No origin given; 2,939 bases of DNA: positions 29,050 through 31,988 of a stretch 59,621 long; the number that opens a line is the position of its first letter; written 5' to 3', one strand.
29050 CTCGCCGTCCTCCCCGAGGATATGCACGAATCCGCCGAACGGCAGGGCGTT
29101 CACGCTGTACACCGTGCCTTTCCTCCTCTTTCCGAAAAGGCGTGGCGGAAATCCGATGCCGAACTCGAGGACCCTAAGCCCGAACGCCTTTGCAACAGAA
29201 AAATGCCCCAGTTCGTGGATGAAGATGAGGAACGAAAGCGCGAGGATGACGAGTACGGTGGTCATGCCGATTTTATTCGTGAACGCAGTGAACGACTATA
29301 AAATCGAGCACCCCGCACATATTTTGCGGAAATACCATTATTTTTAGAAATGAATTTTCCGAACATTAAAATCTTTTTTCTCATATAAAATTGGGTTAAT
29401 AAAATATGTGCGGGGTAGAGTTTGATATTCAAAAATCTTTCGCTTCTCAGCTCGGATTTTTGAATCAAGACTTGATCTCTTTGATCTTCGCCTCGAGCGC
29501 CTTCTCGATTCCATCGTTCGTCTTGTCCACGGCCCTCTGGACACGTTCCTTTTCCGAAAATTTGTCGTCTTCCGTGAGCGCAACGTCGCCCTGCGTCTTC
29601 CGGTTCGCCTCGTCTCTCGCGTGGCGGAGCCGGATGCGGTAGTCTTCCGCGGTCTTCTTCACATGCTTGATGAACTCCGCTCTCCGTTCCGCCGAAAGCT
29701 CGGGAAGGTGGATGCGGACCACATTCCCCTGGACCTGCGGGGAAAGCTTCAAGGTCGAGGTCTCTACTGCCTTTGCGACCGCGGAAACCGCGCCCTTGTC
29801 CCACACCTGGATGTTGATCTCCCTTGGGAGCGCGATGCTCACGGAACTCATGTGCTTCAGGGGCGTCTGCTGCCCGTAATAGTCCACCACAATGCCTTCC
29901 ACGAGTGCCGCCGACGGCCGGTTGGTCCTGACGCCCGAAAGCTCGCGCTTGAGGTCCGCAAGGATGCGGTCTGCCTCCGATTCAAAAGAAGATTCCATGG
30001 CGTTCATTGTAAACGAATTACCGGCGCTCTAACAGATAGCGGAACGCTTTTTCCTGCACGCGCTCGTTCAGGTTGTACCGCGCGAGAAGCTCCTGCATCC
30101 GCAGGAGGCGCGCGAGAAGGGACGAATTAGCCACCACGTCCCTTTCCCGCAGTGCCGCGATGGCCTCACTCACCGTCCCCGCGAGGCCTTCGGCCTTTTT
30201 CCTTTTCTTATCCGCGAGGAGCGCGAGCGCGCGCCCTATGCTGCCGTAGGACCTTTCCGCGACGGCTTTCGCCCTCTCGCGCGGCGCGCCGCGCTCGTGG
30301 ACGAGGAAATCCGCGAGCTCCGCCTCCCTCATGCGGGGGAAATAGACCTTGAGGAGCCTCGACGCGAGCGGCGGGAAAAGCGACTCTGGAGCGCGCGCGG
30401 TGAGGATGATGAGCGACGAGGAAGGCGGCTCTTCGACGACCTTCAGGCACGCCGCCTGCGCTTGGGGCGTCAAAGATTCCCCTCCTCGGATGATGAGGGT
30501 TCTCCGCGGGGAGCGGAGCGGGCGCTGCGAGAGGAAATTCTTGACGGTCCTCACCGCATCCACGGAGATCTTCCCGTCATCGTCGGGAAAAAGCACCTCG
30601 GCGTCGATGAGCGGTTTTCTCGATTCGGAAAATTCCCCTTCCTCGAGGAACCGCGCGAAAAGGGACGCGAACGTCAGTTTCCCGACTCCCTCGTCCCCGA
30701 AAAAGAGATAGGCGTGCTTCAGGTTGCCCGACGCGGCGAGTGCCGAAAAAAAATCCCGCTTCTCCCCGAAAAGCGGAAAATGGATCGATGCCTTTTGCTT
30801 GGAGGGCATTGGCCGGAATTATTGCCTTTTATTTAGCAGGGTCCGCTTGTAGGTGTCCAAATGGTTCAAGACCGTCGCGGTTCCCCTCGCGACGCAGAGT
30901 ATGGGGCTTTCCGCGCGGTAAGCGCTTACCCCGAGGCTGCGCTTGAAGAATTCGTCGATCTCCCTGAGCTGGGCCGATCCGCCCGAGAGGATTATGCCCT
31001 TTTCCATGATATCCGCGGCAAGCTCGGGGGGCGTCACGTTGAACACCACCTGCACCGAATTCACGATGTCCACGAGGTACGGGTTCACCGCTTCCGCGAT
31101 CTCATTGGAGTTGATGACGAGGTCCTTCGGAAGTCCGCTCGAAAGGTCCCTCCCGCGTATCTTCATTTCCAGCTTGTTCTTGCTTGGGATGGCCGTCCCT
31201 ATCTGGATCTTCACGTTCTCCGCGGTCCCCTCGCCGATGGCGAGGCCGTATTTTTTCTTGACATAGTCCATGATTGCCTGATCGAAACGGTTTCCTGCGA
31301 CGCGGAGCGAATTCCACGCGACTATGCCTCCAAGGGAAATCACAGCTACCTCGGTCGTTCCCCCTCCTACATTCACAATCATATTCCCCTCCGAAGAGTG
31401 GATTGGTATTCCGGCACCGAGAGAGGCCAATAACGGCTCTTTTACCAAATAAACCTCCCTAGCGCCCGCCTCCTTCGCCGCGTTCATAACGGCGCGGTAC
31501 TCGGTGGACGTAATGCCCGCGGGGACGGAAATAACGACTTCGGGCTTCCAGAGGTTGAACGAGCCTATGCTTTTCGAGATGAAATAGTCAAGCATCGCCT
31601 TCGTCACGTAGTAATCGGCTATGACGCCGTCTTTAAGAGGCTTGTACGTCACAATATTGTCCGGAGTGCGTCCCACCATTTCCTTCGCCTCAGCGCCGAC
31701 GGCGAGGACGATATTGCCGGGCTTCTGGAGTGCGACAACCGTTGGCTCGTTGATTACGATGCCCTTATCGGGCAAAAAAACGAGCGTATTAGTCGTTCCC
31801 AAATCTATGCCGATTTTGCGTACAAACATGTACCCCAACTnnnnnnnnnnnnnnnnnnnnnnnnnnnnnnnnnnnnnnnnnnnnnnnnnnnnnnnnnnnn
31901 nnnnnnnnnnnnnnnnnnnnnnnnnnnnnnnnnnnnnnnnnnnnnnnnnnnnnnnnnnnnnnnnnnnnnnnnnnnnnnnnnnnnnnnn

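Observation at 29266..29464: Divergent E1 copy (frr | rseP) keeps every helix through compensatory changes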

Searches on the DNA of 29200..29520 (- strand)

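Call 53: build_rna_model(alignment_id=A3, structure=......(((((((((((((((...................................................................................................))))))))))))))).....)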
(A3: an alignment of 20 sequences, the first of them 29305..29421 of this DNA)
Model R1 built from alignment A3 (20 sequences, 140 columns); structure: as given.
model positions 112; base pairs 15; branch points 0; effective number of sequences 14.41; information 0.59 bits per position. Calibrated on 0.2 Mb of random sequence (short: E-values are rough).
structure used (alignment columns):
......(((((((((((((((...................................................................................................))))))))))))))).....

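Call 54: search_with_rna_model(model_id=R1, sources=[window, L004, L005, L011, L016, L025, L026, L030, L032, L036, L050, L056, L057, L058, L059, L060, L061, L062, L063, L064, L065, L066, L067, L069, L070, L071, L072, L073, L074, L075, L076, L077, L078, L079, L080, L081, L082, L083, L084, L085, L086, L087, L088, L089, L090, L091, L092, L093, L094, L095, L096, L097, L098, L099, L100, L101, L102, L103, L104, L105, L106, L107, L108, L109, L110, L111, L112, L113, L114, L115, L116, L117, L118, L119, L120, L121, L122, L123, L124, L125, L126, L127, L128, L129, L130, L131, L132, L133, L134, L135], max_evalue=1, make_alignment=true)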
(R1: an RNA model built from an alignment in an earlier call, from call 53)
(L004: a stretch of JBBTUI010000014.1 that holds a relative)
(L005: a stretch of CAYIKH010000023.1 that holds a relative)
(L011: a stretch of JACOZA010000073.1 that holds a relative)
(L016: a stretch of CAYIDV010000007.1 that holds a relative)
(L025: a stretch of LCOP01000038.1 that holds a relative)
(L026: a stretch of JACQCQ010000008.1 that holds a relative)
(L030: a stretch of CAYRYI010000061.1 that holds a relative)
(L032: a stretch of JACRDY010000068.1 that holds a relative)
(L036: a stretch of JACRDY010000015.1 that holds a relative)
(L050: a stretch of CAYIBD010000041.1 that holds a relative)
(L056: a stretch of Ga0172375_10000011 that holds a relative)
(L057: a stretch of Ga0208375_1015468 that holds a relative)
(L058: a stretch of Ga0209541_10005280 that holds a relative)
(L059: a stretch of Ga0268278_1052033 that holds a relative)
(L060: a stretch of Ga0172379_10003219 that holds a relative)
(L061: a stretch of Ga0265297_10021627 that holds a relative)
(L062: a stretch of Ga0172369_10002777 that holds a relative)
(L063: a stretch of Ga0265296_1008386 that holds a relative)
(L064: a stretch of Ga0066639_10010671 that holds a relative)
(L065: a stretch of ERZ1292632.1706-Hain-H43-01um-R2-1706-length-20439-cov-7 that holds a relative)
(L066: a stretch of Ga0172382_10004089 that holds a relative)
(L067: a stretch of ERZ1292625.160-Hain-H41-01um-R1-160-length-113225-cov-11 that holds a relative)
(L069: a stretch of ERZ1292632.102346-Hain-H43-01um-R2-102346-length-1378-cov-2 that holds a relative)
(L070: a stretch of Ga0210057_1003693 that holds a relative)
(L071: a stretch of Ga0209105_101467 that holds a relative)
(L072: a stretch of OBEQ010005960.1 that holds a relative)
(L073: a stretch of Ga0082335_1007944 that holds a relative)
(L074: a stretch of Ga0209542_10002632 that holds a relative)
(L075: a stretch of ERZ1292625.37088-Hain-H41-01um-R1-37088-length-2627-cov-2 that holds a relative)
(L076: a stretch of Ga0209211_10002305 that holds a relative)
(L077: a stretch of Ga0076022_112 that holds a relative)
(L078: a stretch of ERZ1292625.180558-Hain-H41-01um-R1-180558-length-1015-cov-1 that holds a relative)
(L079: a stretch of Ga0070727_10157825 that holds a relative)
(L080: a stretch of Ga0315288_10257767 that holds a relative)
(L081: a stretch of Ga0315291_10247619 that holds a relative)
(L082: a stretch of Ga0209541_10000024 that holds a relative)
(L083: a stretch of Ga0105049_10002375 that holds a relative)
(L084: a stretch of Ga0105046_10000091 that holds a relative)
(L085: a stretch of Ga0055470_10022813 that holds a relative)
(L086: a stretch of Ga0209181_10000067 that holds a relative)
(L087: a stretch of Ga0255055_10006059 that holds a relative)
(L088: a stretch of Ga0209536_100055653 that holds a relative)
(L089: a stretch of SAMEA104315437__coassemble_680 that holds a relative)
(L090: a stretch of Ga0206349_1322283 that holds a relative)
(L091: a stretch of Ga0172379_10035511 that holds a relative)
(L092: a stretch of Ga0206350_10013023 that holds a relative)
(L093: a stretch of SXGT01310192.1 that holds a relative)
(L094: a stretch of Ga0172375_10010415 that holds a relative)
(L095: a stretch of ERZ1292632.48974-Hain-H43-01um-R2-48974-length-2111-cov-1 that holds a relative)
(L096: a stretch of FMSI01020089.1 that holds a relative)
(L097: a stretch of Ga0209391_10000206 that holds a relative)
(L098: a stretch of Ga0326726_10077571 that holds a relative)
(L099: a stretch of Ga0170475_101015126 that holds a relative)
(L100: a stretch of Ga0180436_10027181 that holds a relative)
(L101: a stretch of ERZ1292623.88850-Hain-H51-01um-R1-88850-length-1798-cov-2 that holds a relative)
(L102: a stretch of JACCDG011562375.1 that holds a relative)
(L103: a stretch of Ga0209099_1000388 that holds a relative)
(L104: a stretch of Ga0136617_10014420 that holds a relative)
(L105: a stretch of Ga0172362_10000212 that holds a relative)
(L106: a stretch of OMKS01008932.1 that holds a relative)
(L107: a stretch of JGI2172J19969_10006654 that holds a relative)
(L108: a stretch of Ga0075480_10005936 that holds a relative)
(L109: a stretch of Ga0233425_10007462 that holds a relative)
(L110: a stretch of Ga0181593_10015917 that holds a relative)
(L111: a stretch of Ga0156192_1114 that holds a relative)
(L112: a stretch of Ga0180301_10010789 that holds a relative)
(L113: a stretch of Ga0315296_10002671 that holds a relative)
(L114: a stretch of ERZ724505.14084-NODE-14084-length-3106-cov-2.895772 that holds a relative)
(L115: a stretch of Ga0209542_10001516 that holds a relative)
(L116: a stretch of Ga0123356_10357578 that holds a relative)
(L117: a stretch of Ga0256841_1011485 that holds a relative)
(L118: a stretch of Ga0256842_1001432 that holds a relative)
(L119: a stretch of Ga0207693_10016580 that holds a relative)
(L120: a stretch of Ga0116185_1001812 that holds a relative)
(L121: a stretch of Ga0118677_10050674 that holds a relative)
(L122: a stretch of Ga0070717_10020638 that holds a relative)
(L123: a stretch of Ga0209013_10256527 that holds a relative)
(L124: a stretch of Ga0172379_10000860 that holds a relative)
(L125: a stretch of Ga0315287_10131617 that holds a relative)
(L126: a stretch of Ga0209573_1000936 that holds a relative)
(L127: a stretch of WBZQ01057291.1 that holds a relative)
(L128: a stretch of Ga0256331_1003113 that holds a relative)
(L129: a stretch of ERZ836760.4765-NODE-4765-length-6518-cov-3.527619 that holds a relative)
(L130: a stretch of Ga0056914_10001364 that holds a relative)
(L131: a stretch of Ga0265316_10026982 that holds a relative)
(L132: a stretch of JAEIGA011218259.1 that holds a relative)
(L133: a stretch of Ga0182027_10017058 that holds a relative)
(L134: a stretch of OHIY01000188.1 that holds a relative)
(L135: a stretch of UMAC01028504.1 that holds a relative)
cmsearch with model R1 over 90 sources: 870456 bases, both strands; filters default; matches with E-value up to 1: 48.
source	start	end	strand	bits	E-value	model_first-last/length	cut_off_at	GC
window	37485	37594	-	97.7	3.9e-18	1-112/112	no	0.36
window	39087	39198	-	92.1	6.7e-17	1-112/112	no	0.39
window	40131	40241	-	87.3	7.8e-16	1-112/112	no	0.45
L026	6197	6306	-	87.1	8.7e-16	1-112/112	no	0.38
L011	283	393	-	83.7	5e-15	1-112/112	no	0.44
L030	1476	1588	-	83.5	5.5e-15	1-112/112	no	0.46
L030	3811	3923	-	81.9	1.3e-14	1-112/112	no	0.4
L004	3916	4029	-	79.3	4.7e-14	1-112/112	no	0.39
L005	4762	4873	-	71.9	2.1e-12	1-112/112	no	0.48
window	47580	47667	-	70.3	4.7e-12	1-112/112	no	0.45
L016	1258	1343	-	66.1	3.9e-11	1-112/112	no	0.31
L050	3397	3509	-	60.8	6e-10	1-112/112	no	0.57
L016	3679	3761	-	60.5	6.9e-10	1-112/112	no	0.3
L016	675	758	-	59.8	9.9e-10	1-112/112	no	0.29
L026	4947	5032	-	59.3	1.3e-09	1-112/112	no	0.48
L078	385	494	+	57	4e-09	1-112/112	no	0.45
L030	2617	2726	-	55.9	7.3e-09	1-112/112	no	0.38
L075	1356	1465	+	53.6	2.2e-08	1-112/112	no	0.4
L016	675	758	+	52.6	3.8e-08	1-112/112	no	0.29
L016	1258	1343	+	49.8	1.6e-07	1-112/112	no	0.31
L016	3679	3763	+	48.7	2.7e-07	1-112/112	no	0.31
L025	7308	7422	+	39.1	3.7e-05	1-112/112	no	0.4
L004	3921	4024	+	37.6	7.9e-05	6-107/112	no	0.38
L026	6983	7106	-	36.8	0.00012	1-112/112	no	0.59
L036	4249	4362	-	36.3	0.00016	1-112/112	no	0.47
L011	288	388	+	34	0.00051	6-107/112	no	0.44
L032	5336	5448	+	33.8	0.00055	1-112/112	no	0.46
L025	7308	7422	-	32.9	0.00089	1-112/112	no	0.4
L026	6202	6301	+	32.3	0.0012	6-107/112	no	0.37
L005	4767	4869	+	31.2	0.0021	6-108/112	no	0.48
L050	3402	3507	+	30.2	0.0036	6-110/112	no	0.56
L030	1481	1583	+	28.2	0.0099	6-107/112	no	0.46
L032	6162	6274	+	26.5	0.023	1-112/112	no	0.44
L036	4249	4359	+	26.5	0.023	1-112/112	no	0.47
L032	5339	5448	-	26.1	0.028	1-112/112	no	0.45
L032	6162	6274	-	25.6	0.037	1-112/112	no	0.44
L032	5766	5879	-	25.3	0.043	1-112/112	no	0.46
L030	3816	3918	+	25.2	0.045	6-107/112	no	0.39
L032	5766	5879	+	24.6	0.061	1-112/112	no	0.46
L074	2542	2585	+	20.7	0.44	1-112/112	no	0.45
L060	6941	7037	+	20.5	0.49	7-106/112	no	0.32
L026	6355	6475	+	19.3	0.93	1-112/112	no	0.53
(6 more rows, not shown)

Alignment A4: 48 matches aligned to the model, 202 columns, each read 5' to 3' on its own strand. Consensus structure (alignment columns), stored with it:
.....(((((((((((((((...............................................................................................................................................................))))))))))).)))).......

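Call 68: search_rna_families(source=window, start=29200, end=29520, threshold=evalue, max_evalue=5)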
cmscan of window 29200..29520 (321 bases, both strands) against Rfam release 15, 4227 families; matches with E-value up to 5: 9.
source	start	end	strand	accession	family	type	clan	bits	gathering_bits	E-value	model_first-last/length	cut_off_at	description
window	29300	29429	-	RF04205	MIR2606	Gene; miRNA;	-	23.8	139.7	0.23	1-165/165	no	MIR2606 microRNA precursor family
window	29418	29473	+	RF03650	mir-1290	Gene; miRNA;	-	21.4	82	0.05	1-76/76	no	mir-1290 microRNA precursor family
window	29287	29434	+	RF04174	MIR4208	Gene; miRNA;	-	20.5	140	0.82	1-191/191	no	MIR4208 microRNA precursor family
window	29292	29495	-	RF00125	IS128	Gene; sRNA;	-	18.2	80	0.15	1-209/209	no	IS128 RNA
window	29342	29390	-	RF00150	SNORD42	Gene; snRNA; snoRNA; CD-box;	-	16.8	39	5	1-68/68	no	Small nucleolar RNA SNORD42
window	29310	29416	-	RF01024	mir-944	Gene; miRNA;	-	16.1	100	3.8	1-88/88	no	mir-944 microRNA precursor family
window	29303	29409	-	RF02672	SprX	Gene; sRNA;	-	15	80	0.57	1-151/151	no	Small pathogenicity island RNA X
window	29310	29416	+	RF04147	MIR6224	Gene; miRNA;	-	14.8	171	1.5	1-176/176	no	MIR6224 microRNA precursor family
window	29262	29341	-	RF02913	pemK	Cis-reg;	-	14.4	34.8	3.1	1-61/61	no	pemK RNA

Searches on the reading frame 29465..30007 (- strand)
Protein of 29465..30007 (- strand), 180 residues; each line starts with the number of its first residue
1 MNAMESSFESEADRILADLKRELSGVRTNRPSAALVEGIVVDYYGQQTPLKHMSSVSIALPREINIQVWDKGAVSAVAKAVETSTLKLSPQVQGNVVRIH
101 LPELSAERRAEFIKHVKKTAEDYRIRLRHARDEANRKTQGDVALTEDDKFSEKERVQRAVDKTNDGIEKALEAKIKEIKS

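Call 23: find_encoding_contigs(protein=window:29465-30007:-, flank=10000, max_places=10)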
Protein window:29465-30007:- (180 aa): 3 contigs read that carry it; 3 places shown.
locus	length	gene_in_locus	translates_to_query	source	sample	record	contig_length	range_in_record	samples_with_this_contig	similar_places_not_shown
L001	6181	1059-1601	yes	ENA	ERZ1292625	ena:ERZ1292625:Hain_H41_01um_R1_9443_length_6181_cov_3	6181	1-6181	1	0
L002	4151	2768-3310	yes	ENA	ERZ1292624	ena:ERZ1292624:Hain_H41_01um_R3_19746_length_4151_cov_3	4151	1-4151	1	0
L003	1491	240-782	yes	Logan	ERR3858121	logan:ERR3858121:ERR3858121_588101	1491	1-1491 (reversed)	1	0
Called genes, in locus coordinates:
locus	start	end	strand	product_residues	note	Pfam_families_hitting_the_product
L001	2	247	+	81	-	?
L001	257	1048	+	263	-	PF13177:DNA_pol3_delta2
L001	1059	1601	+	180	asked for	PF01765:RRF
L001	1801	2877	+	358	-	PF02163:Peptidase_M50, PF13180:PDZ_2 (weak), PF17820:PDZ_6 (weak)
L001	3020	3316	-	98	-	PF01371:Trp_repressor (weak), PF13384:HTH_23 (weak), PF13936:HTH_38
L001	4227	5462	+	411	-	PF00587:tRNA-synt_2b, PF03129:HGTP_anticodon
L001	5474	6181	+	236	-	?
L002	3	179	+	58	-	?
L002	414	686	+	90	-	-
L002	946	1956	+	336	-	PF06723:MreB_Mbl, PF00012:HSP70, PF14450:FtsA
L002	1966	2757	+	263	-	PF13177:DNA_pol3_delta2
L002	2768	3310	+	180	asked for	PF01765:RRF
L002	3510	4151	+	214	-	?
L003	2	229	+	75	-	?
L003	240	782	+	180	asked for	PF01765:RRF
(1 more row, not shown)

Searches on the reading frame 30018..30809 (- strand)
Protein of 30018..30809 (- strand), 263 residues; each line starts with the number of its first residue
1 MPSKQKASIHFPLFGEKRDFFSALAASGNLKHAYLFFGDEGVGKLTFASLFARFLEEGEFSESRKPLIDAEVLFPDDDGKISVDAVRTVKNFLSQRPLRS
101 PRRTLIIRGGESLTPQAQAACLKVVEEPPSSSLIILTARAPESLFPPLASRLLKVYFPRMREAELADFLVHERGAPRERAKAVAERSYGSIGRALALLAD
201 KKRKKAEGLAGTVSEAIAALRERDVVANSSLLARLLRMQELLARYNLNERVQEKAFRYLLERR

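Call 81: search_protein_families(library=pfam, proteins=[window:30018-30809:-], max_evalue=0.00001)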
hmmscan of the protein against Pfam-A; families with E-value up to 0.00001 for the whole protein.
window:30018-30809:- (263 aa): 1 family
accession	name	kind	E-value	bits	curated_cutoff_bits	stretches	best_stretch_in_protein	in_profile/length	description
PF13177.12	DNA_pol3_delta2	-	2.5e-24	86.5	27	1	20-159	8-159/161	DNA polymerase III, delta subunit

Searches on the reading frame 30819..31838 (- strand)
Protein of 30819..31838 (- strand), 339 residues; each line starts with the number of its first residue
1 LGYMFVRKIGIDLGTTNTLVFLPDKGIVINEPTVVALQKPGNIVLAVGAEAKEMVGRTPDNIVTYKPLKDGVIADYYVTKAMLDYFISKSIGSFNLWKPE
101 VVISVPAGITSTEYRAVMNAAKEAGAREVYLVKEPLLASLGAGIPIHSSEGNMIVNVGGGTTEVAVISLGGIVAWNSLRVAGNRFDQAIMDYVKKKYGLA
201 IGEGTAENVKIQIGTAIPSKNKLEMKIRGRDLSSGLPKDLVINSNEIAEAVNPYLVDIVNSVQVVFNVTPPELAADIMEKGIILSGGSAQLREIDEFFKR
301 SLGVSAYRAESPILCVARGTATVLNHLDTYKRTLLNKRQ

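Call 82: search_protein_families(library=pfam, proteins=[window:30819-31838:-], max_evalue=0.00001)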
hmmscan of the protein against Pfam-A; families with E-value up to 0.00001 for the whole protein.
window:30819-31838:- (339 aa): 3 families
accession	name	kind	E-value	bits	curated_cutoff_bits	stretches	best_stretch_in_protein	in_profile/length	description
PF06723.19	MreB_Mbl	-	4.8e-128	427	27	1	8-331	3-326/327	MreB/Mbl protein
PF00012.26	HSP70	-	1.2e-11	44.1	20.6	1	100-322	135-370/599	Hsp70 protein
PF14450.12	FtsA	-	7.9e-11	42.8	31.8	1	154-312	2-120/127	Cell division protein FtsA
